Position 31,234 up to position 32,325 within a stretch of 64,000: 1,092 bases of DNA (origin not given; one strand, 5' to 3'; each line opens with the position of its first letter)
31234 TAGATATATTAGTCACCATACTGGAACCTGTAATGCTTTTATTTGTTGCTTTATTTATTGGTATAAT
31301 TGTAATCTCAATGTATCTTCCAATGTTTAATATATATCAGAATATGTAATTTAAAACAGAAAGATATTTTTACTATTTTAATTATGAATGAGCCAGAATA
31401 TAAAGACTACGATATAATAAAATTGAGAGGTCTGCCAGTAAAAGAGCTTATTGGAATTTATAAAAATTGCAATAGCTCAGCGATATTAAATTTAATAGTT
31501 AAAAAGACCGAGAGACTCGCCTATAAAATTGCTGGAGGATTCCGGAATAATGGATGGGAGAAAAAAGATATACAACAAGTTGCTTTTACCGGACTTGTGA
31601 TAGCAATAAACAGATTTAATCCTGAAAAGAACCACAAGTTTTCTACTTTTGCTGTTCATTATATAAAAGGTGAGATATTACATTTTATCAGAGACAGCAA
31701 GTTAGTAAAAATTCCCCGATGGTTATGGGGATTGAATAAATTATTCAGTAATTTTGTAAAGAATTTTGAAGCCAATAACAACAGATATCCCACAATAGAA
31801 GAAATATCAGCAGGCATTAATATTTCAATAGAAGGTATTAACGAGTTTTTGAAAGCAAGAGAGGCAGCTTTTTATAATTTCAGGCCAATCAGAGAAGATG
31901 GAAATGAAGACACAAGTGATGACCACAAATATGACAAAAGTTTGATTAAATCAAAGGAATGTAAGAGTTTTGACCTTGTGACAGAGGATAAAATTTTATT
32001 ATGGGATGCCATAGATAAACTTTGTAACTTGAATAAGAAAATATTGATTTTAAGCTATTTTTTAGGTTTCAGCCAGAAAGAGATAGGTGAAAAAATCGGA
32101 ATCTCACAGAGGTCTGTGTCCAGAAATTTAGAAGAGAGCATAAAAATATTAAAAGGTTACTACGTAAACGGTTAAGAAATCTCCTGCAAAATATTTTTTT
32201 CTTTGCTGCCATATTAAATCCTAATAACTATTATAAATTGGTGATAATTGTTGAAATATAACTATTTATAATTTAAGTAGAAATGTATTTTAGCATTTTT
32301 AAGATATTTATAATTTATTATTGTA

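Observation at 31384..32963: Type IV pilus locus encodes its own SigB/SigF-type sigma factor, with a matching promoter on the major pilin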

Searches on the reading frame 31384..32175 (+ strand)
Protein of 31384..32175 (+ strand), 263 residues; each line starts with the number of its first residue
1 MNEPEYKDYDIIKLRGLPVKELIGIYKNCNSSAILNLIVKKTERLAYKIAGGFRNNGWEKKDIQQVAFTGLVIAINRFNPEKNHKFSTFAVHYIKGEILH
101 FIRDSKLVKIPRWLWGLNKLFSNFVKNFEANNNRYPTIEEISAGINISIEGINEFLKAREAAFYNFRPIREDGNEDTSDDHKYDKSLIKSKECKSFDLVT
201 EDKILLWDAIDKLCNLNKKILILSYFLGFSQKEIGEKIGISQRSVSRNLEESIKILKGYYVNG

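Call 3: search_protein_families(library=pfam, proteins=[window:31384-32175:+], max_evalue=0.01)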
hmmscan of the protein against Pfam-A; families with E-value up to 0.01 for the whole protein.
window:31384-32175:+ (263 aa): 7 families
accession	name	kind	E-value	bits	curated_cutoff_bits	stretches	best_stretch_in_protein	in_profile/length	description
PF04542.20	Sigma70_r2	-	1.6e-13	50.7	24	1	39-105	2-68/71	Sigma-70 region 2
PF08281.18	Sigma70_r4_2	-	2e-08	34.2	25.7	1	205-249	3-47/54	Sigma-70, region 4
PF04545.22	Sigma70_r4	-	1.2e-06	28.4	24.1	1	209-253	1-45/50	Sigma-70, region 4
PF07638.17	Sigma70_ECF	-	0.0001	22.7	21.1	1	196-250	115-173/185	ECF sigma factor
PF04539.22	Sigma70_r3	-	0.0004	20.9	25.3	0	128-179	13-64/78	Sigma-70 region 3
PF13412.12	HTH_24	-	0.0019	18.2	21.9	0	230-250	19-39/48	Winged helix-turn-helix DNA-binding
PF01381.28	HTH_3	-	0.0027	18.1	23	0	227-247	8-28/55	Helix-turn-helix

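Call 4: search_protein_families(library=ncbifam, proteins=[window:31384-32175:+], max_evalue=0.01)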
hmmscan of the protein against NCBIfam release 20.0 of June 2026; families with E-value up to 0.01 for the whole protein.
window:31384-32175:+ (263 aa): 71 families (the best 25 are shown)
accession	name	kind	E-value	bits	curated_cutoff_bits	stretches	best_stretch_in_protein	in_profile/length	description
TIGR02980.1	SigBFG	subfamily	2.6e-43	148.3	234.35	1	35-257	5-223/227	SigB/SigF/SigG family RNA polymerase sigma factor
NF005644.0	PRK07408.1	subfamily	4.7e-39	134.6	261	1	20-258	14-251/258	RNA polymerase sigma factor SigF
TIGR02885.1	spore_sigF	equivalog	1e-34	120.4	321.45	1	25-254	4-225/231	RNA polymerase sporulation sigma factor SigF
NF004052.0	PRK05572.1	subfamily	8.5e-34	117.2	311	1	19-251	19-240/252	SigF/SigG family RNA polymerase sporulation sigma factor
TIGR02941.1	Sigma_B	equivalog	1.6e-29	103.2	315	1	19-257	15-250/255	RNA polymerase sigma factor SigB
NF006071.0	PRK08215.1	equivalog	2.8e-29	102.5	372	1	20-257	25-254/258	RNA polymerase sporulation sigma factor SigG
NF005514.0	PRK07122.1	subfamily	8.1e-28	97.3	372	1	36-257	43-260/264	RNA polymerase sigma factor SigF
TIGR02937.1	sigma70-ECF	superfamily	3.8e-27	94.9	42.9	1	37-257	5-162/165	sigma-70 family RNA polymerase sigma factor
TIGR02850.1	spore_sigG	equivalog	6.5e-27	94.6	457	1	19-256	21-250/254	RNA polymerase sporulation sigma factor SigG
TIGR02479.1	FliA_WhiG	subfamily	1.7e-22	80.3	189.6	1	45-257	12-220/224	FliA/WhiG family RNA polymerase sigma factor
NF004935.0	PRK06288.1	equivalog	2e-21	76.8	343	1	21-249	21-251/270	RNA polymerase sigma factor WhiG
NF005413.0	PRK06986.1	subfamily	2.6e-17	63.5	201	1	60-257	43-233/241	RNA polymerase sigma factor FliA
NF005809.0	PRK07670.1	equivalog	8.7e-17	61.5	326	1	58-254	51-244/255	FliA/WhiG family RNA polymerase sigma factor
TIGR02393.1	RpoD_Cterm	equivalog_domain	4.1e-16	59.3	354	1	38-241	5-209/238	RNA polymerase sigma factor RpoD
TIGR02392.1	rpoH_proteo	equivalog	2.6e-15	56.8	323.1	1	30-245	33-253/270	RNA polymerase sigma factor RpoH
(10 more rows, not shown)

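Call 5: find_homologous_proteins(query=window:31384-32175:+, max_evalue=1e-10)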
Query window:31384-32175:+ (263 aa): 102 proteins with E <= 1e-10 among 798 candidates.
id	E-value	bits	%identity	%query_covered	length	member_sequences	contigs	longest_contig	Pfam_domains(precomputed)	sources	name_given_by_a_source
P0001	6.8e-171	585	100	100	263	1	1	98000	PF04545.23,PF04542.21,PF08281.19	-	-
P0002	7.2e-144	496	85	100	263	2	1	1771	PF04545.23,PF04542.21,PF08281.19,PF04539.23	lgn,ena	-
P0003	4.0e-132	458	80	100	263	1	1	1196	PF04545.23,PF04542.21,PF08281.19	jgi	jgi:RNA polymerase sigma factor (sigma-70 family)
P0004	2.8e-127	442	79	99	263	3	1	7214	PF04545.23,PF04542.21,PF08281.19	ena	-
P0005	1.5e-120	420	74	99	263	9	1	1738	PF04545.23,PF04542.21,PF08281.19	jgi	-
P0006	4.8e-119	415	73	99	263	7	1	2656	PF04545.23,PF04542.21,PF08281.19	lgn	-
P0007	6.7e-118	411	73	99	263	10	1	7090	PF04545.23,PF04542.21,PF08281.19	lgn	-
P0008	9.6e-115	401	73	99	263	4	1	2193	PF04545.23,PF04542.21,PF08281.19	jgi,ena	-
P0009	6.8e-114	398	70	99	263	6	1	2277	PF04545.23,PF04542.21,PF08281.19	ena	-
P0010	1.2e-111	391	70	99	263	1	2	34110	PF04545.23,PF04542.21,PF08281.19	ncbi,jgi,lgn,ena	-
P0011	1.3e-109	384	69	97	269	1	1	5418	PF04545.23,PF04542.21,PF08281.19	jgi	-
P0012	2.0e-107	377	66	99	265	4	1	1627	PF04545.23,PF04542.21,PF08281.19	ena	-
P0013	1.3e-106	374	67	97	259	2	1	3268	PF04545.23,PF04542.21,PF08281.19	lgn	-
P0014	9.0e-106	371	66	99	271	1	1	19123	PF04545.23,PF04542.21,PF08281.19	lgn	-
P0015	2.3e-104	367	65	95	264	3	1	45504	PF04545.23,PF04542.21,PF08281.19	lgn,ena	-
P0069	1.8e-81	292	56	97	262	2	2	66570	PF04545.23,PF04542.21,PF08281.19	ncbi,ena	-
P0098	1.0e-33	135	38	86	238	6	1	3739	PF13730.13,PF04545.23,PF04542.21,PF08281.19,PF04539.23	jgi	jgi:RNA polymerase sigma-B factor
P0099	1.9e-16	79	32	86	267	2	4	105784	PF04545.23,PF04542.21,PF08281.19,PF04539.23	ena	-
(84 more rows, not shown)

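Call 8: find_related_loci(query=A1, collection=genome_contigs, flank=7000)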
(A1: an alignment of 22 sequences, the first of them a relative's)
Query A1 (263 aa) in genome_contigs; peptide patterns used: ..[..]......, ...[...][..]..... (x = any residue, [..] = any of these).
50 stretches matched a pattern; 25 encode a relative of the query (tblastn E <= 1e-3); 25 distinct loci.
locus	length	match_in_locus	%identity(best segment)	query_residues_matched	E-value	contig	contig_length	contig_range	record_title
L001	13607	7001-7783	74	1-261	3e-126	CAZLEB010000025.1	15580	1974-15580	MAG TPA_asm: uncultured Actinomycetota bacterium isolate binchicken_co364_35 genome assembly, contig: NODE_4533_length_1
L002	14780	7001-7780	66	1-260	3e-114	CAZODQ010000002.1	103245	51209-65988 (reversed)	MAG TPA_asm: uncultured Actinomycetota bacterium isolate SRP323688_co1_252 genome assembly, contig: NODE_403_length_1032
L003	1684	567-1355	65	1-261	6e-122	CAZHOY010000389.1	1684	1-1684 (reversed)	MAG TPA_asm: uncultured Actinomycetota bacterium isolate binchicken_co100_41 genome assembly, contig: NODE_118829_length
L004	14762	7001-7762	68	7-260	5e-110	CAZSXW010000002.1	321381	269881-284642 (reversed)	MAG TPA_asm: uncultured Actinomycetota bacterium isolate binchicken_co294_128 genome assembly, contig: NODE_33_length_32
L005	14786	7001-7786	64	1-260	1e-109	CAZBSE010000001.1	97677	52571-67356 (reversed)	MAG TPA_asm: uncultured Actinomycetota bacterium isolate SRP214966_co2_488 genome assembly, contig: NODE_141_length_9767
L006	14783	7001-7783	62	1-261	3e-109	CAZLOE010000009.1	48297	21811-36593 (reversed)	MAG TPA_asm: uncultured Actinomycetota bacterium isolate binchicken_co196_361 genome assembly, contig: NODE_751_length_4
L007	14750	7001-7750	66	12-261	1e-108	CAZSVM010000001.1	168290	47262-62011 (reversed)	MAG TPA_asm: uncultured Actinomycetota bacterium isolate SRP323688_co1_44 genome assembly, contig: NODE_169_length_16829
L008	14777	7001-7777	66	6-261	5e-108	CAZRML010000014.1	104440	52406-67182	MAG TPA_asm: uncultured Actinomycetota bacterium isolate SRP067234_co1_333 genome assembly, contig: k99_24603, whole gen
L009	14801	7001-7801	66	1-261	2e-107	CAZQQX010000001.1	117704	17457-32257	MAG TPA_asm: uncultured Actinomycetota bacterium isolate binchicken_co116_19 genome assembly, contig: NODE_63_length_117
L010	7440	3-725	68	21-259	3e-106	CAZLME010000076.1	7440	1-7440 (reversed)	MAG TPA_asm: uncultured Actinomycetota bacterium isolate binchicken_co89_497 genome assembly, contig: NODE_20842_length_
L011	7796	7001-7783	60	5-261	3e-105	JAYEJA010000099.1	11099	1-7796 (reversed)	MAG: Actinomycetota bacterium isolate MAG176 MAG176_99, whole genome shotgun sequence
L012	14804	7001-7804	61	1-261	1e-104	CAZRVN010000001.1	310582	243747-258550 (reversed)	MAG TPA_asm: uncultured Actinomycetota bacterium isolate binchicken_co196_218 genome assembly, contig: NODE_2_length_310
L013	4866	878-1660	59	5-261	2e-104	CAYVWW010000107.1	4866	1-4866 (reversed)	MAG TPA_asm: uncultured Actinomycetota bacterium isolate binchicken_co116_268 genome assembly, contig: NODE_22303_length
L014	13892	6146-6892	67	14-257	3e-101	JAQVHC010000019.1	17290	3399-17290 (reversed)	MAG: Actinomycetota bacterium isolate STE_197 NODE_7502_length_17290_cov_5.264348_Sandtown_E, whole genome shotgun seque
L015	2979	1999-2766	57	7-263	1e-93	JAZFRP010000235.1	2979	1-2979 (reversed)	MAG: Candidatus Humimicrobiaceae bacterium isolate BS1bin.12 BS1bin.12_235, whole genome shotgun sequence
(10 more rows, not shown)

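Call 15: find_encoding_contigs(protein=window:31384-32175:+, flank=10000, max_places=3)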
Protein window:31384-32175:+ (263 aa): 1 contig read that carries it; 1 place shown.
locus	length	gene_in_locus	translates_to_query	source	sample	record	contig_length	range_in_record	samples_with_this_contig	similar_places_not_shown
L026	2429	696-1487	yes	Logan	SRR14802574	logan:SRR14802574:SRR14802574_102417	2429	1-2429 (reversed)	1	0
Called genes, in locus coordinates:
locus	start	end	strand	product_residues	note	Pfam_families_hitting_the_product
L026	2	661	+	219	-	?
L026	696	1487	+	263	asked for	PF04542:Sigma70_r2, PF08281:Sigma70_r4_2, PF04545:Sigma70_r4 (weak)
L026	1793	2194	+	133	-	PF07963:N_methyl, PF08334:T2SSG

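Call 27: search_solved_structures(query=window:31384-32175:+, max_evalue=0.001, show_alignments=2)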
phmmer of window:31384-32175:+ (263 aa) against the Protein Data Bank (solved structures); distinct sequences matched with E-value up to 0.001: 70 (the best 60 are shown).
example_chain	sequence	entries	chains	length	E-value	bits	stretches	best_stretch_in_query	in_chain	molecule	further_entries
1l0o_C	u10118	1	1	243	2.7e-20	76.4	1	19-251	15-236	sigma factor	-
8x6g_H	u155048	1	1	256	2.6e-19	73.2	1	37-256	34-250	RNA polymerase sigma factor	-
9wsf_A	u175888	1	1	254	1.6e-11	47.6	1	40-247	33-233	RNA polymerase sigma factor FliA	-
9wsm_F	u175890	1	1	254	1.7e-11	47.6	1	40-247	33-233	RNA polymerase sigma factor FliA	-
8h3v_G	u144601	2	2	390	2.1e-11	47.2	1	38-239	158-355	RNA polymerase sigma factor SigA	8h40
8gzg_F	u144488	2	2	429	4.1e-11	46.3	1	38-239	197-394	RNA polymerase sigma factor SigA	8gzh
7ckq_F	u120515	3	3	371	5.8e-11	45.8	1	41-245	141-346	RNA polymerase sigma factor SigA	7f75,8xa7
9dvs_G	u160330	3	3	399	1.6e-10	44.4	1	38-186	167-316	RNA polymerase sigma factor SigA1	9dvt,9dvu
8b3z_A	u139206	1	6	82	2e-09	40.8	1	35-106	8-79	RNA polymerase sigma factor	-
8x6f_E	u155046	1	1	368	2.4e-09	40.5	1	39-245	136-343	RNA polymerase sigma factor SigA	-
6pfj_A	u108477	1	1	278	3.2e-09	40.1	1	45-253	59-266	RNA polymerase sigma factor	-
6pfv_A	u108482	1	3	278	3.2e-09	40.1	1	45-253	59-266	RNA polymerase sigma factor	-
8k60_F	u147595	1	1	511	4.7e-09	39.6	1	36-241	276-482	RNA polymerase principal sigma factor HrdB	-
8dy9_F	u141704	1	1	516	4.8e-09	39.5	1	36-241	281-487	RNA polymerase sigma factor SigA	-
8dy7_F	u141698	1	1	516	4.8e-09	39.5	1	36-241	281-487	RNA polymerase sigma factor SigA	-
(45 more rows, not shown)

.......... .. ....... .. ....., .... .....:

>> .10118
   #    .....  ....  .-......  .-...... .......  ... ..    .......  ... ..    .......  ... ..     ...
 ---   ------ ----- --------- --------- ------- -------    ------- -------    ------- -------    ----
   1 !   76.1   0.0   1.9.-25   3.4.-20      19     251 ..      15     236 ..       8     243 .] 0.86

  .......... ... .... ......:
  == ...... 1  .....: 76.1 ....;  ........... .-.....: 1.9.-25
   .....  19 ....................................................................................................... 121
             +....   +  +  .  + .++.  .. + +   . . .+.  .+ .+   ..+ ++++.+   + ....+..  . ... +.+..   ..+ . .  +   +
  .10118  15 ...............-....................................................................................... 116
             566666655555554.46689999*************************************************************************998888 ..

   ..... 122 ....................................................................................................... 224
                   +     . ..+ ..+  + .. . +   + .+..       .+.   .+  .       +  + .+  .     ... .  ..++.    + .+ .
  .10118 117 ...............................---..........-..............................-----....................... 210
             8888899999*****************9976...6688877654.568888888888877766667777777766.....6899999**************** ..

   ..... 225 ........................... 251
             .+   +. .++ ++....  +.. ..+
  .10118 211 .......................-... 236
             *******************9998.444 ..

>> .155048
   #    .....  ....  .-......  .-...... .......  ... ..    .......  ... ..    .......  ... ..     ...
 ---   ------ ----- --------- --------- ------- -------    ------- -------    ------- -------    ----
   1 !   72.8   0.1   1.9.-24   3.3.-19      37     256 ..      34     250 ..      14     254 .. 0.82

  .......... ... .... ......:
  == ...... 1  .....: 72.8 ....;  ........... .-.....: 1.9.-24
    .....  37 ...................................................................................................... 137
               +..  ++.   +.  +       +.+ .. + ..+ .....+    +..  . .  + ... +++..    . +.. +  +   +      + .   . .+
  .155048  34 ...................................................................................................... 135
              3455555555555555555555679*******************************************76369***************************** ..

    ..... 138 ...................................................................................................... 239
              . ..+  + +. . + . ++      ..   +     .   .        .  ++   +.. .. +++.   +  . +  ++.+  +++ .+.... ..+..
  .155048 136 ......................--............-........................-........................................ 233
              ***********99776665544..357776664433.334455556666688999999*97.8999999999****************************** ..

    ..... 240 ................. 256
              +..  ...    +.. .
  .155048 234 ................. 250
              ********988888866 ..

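Call 32: find_encoding_contigs(protein=P0098, flank=8000, max_places=4)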
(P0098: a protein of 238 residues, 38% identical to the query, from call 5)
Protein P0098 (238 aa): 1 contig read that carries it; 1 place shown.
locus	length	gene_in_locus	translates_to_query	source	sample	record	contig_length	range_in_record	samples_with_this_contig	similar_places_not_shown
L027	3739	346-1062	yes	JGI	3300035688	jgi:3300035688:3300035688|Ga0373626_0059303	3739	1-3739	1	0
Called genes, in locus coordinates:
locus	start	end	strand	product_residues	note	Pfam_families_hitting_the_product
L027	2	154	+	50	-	?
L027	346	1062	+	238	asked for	PF04542:Sigma70_r2, PF13730:HTH_36 (faint), PF04539:Sigma70_r3 (faint), PF08281:Sigma70_r4_2 (weak), PF04545:Sigma70_r4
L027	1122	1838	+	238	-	PF04542:Sigma70_r2, PF04539:Sigma70_r3 (faint), PF08281:Sigma70_r4_2 (weak), PF04545:Sigma70_r4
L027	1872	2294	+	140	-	PF22478:DUF6982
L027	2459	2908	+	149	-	PF22478:DUF6982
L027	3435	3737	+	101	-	?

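Call 33: find_encoding_contigs(protein=P0099, flank=8000, max_places=3)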
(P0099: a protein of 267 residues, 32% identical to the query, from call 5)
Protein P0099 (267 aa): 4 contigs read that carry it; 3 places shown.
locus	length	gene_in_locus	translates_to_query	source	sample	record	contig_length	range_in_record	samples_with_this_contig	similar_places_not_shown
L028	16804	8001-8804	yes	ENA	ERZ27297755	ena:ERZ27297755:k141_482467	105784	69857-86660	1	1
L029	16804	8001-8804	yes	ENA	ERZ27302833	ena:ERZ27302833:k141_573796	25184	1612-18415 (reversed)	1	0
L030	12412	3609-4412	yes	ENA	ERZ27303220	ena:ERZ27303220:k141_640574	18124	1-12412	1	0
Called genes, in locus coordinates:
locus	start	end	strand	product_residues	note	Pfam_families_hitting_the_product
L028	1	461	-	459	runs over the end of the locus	PF03023:MurJ, PF01554:MatE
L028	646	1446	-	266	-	PF06182:ABC2_membrane_6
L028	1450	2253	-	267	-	-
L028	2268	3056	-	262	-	PF00005:ABC_tran, PF13304:AAA_21 (weak)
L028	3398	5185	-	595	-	PF03485:Arg_tRNA_synt_N, PF00750:tRNA-synt_1d, PF05746:DALR_1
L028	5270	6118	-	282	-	PF01678:DAP_epimerase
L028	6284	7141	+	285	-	PF02311:AraC_binding, PF00165:HTH_AraC (faint), PF12833:HTH_18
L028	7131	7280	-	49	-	-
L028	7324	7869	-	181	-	-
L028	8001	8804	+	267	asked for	PF04542:Sigma70_r2, PF04539:Sigma70_r3, PF08281:Sigma70_r4_2 (faint), PF04545:Sigma70_r4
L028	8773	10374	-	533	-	PF00753:Lactamase_B, PF23023:Anti-Pycsar_Apyc1 (weak), PF12706:Lactamase_B_2 (weak), PF16661:Lactamase_B_6, PF10996:Beta-Casp, PF07521:RMMBL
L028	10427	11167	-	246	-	PF04542:Sigma70_r2, PF04545:Sigma70_r4, PF01381:HTH_3 (weak)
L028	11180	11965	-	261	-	PF03419:Peptidase_U4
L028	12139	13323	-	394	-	PF00091:Tubulin, PF12327:FtsZ_C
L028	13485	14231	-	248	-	-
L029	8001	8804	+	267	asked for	PF04542:Sigma70_r2, PF04539:Sigma70_r3, PF08281:Sigma70_r4_2 (faint), PF04545:Sigma70_r4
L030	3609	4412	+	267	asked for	PF04542:Sigma70_r2, PF04539:Sigma70_r3, PF08281:Sigma70_r4_2 (faint), PF04545:Sigma70_r4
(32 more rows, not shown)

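Call 42: find_encoding_contigs(protein=P0069, flank=10000, max_places=2)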
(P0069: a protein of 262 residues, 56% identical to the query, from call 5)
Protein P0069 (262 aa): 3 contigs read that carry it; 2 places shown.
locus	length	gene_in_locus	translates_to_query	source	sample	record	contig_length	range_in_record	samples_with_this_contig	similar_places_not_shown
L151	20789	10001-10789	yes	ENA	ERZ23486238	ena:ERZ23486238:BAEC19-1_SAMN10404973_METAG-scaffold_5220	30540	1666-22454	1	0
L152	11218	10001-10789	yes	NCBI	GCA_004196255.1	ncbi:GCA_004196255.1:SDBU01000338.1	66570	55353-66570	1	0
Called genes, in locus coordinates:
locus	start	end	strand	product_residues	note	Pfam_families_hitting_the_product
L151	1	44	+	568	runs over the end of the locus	?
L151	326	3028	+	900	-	PF01411:tRNA-synt_2c, PF07973:tRNA_SAD, PF02272:DHHA1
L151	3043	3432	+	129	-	PF03652:RuvX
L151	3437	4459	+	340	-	PF02618:YceG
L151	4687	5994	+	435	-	PF01136:Peptidase_U32, PF16325:Peptidase_U32_C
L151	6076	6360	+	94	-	PF00708:Acylphosphatase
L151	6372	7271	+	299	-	PF08501:Shikimate_dh_N, PF01488:Shikimate_DH, PF18317:SDH_C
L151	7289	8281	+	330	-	PF00437:T2SSE, PF13555:AAA_29 (faint)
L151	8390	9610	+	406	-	PF28597:T2SSF_N, PF00482:T2SSF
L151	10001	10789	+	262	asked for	PF04542:Sigma70_r2, PF08281:Sigma70_r4_2, PF04545:Sigma70_r4 (weak)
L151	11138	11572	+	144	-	PF07963:N_methyl, PF08334:T2SSG (weak), PF22434:PilW_C (weak)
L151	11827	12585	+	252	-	PF06750:A24_N_bact, PF01478:Peptidase_A24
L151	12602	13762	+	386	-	PF11104:PilM_2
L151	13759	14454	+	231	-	-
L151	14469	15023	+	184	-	PF04350:PilO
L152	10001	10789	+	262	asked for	PF04542:Sigma70_r2, PF08281:Sigma70_r4_2, PF04545:Sigma70_r4 (weak)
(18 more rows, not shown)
